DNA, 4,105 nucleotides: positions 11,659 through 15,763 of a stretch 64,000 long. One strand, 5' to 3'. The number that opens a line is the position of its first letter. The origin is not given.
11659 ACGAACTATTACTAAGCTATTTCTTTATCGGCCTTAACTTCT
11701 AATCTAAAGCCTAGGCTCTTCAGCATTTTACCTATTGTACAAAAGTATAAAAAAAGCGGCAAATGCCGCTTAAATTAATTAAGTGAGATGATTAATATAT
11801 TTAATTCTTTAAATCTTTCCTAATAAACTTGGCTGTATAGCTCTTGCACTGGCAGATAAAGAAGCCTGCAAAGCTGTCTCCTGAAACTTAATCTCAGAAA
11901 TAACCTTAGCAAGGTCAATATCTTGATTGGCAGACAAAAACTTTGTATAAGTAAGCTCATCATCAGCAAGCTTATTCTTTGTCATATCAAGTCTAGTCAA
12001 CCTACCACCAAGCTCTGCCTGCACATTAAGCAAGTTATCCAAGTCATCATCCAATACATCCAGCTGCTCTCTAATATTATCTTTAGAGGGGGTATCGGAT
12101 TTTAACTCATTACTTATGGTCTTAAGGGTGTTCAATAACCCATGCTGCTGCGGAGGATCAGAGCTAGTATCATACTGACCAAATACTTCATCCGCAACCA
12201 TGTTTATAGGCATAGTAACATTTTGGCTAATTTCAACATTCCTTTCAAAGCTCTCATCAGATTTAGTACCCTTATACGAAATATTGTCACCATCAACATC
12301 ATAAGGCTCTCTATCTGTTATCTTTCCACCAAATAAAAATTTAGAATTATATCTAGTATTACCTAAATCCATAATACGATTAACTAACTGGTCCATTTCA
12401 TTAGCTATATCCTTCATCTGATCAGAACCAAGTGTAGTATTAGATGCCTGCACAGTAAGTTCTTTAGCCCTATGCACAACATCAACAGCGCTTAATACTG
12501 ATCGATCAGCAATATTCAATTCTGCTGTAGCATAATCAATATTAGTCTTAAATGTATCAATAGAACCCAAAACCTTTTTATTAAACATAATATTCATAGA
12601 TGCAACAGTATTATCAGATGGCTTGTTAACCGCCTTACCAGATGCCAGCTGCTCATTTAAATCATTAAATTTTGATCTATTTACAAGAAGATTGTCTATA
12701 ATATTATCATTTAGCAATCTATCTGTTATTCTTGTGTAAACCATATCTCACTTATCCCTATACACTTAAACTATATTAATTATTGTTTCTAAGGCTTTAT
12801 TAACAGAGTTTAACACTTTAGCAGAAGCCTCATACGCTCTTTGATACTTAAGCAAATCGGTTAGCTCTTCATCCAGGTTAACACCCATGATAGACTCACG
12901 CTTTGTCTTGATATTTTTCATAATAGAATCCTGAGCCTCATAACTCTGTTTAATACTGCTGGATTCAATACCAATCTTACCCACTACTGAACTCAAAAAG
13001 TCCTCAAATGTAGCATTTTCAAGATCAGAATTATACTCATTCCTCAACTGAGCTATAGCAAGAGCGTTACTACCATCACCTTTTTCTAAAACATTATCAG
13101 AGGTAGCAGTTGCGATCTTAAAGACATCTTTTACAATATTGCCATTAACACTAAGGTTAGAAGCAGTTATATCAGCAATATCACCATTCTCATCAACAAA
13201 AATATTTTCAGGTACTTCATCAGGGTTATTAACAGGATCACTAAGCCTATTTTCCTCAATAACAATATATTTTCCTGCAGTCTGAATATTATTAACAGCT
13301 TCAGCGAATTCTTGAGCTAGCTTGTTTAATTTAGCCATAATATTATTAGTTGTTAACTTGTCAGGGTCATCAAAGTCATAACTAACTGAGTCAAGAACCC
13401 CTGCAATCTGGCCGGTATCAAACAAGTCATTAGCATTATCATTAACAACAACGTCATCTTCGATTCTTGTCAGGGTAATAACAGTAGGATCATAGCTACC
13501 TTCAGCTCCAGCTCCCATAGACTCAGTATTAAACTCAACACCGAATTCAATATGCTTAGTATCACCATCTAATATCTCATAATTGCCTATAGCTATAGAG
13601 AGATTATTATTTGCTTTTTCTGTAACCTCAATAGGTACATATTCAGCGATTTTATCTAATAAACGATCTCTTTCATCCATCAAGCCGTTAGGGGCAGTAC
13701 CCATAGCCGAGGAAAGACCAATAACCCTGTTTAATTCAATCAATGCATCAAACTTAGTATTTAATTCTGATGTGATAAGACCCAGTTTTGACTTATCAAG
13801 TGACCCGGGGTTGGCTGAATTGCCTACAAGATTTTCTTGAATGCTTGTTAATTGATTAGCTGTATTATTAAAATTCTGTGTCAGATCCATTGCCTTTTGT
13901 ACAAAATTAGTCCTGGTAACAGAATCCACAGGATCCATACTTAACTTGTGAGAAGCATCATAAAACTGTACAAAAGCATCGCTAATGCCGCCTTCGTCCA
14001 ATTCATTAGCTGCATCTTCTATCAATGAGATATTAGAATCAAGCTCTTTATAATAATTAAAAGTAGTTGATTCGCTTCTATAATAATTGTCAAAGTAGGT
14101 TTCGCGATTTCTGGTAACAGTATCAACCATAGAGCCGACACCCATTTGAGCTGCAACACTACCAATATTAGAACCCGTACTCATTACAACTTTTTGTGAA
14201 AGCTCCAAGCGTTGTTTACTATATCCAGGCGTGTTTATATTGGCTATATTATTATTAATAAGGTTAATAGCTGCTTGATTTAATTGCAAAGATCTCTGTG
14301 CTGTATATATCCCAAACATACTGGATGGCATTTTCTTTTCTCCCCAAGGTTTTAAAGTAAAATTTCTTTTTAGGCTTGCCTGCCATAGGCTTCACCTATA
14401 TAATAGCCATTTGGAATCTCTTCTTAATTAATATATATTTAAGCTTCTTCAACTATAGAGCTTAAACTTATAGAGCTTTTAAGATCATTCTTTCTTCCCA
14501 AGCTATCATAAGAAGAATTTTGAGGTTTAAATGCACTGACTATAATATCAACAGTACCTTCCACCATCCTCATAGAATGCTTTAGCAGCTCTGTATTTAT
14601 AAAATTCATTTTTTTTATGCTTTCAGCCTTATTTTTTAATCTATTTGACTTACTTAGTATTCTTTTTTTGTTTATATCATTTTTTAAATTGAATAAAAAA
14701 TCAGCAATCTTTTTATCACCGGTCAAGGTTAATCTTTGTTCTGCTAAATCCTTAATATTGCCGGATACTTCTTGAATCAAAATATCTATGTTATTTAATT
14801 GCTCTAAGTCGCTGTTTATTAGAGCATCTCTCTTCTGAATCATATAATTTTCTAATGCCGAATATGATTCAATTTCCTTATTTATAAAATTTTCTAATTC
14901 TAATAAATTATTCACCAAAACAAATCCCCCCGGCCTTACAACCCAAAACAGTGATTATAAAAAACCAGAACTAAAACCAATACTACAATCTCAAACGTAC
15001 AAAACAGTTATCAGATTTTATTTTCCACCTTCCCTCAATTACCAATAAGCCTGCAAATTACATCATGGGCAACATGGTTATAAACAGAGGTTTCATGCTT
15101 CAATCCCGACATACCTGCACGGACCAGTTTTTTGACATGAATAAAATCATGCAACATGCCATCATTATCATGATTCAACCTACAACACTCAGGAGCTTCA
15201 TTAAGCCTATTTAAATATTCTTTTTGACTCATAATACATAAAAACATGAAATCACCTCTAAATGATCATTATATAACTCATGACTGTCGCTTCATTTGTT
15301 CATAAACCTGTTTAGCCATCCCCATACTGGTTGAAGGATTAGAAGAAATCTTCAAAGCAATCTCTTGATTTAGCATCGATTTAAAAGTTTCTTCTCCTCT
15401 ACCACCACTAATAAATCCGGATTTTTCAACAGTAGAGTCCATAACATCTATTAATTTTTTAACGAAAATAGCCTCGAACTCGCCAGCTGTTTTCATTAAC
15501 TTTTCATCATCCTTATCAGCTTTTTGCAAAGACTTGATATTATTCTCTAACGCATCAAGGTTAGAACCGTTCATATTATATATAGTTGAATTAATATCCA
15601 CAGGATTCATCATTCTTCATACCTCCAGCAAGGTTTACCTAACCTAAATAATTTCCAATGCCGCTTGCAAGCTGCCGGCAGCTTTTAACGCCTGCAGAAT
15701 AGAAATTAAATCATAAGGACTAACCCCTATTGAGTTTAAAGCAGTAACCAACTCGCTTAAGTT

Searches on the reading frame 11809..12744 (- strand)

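Call 79: search_protein_families(library=pfam, proteins=[window:11809-12744:-], max_evalue=0.01)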
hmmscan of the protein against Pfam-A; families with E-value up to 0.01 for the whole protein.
window:11809-12744:- (311 aa): 2 families
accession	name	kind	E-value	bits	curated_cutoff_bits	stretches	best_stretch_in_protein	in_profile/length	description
PF00669.25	Flagellin_N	-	8.7e-12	45.7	26.6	1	17-141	12-137/139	Bacterial flagellin N-terminal helical region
PF00700.27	Flagellin_C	-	0.0018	19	23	1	228-304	1-77/86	Bacterial flagellin C-terminal helical region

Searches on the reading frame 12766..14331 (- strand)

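Call 79: search_protein_families(library=pfam, proteins=[window:12766-14331:-], max_evalue=0.01)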
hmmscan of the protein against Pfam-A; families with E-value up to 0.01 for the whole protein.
window:12766-14331:- (521 aa): 3 families
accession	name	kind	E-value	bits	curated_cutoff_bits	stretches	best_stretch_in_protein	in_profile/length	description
PF22638.1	FlgK_D1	-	1.4e-31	110.3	28.6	1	103-353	3-221/233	Flagellar hook-associated protein FlgK helical domain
PF06429.18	Flg_bbr_C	-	5e-11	42.4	23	1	483-520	9-46/46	Flagellar basal body rod FlgEFG protein C-terminal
PF00460.25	Flg_bb_rod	-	9.4e-06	25.9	20.7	1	8-37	1-30/31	Flagella basal body rod protein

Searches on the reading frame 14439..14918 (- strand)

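Call 79: search_protein_families(library=pfam, proteins=[window:14439-14918:-], max_evalue=0.01)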
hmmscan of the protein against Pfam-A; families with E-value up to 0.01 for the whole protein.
window:14439-14918:- (159 aa): 1 family
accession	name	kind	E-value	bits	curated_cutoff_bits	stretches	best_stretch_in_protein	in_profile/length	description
PF05130.17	FlgN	-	7.1e-13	49.7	30.5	1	7-143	5-145/147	FlgN protein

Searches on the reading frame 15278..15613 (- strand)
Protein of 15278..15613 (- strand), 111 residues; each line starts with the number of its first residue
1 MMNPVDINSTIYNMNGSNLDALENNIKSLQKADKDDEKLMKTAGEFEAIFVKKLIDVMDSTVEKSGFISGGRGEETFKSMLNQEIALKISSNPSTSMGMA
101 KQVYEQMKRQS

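Call 79: search_protein_families(library=pfam, proteins=[window:15278-15613:-], max_evalue=0.01)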
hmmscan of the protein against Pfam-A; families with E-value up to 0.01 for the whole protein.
window:15278-15613:- (111 aa): 1 family
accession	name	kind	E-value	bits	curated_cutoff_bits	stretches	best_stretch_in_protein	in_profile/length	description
PF10135.14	Rod-binding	-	4.4e-11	43.6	25.1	1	58-106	3-51/51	Rod binding protein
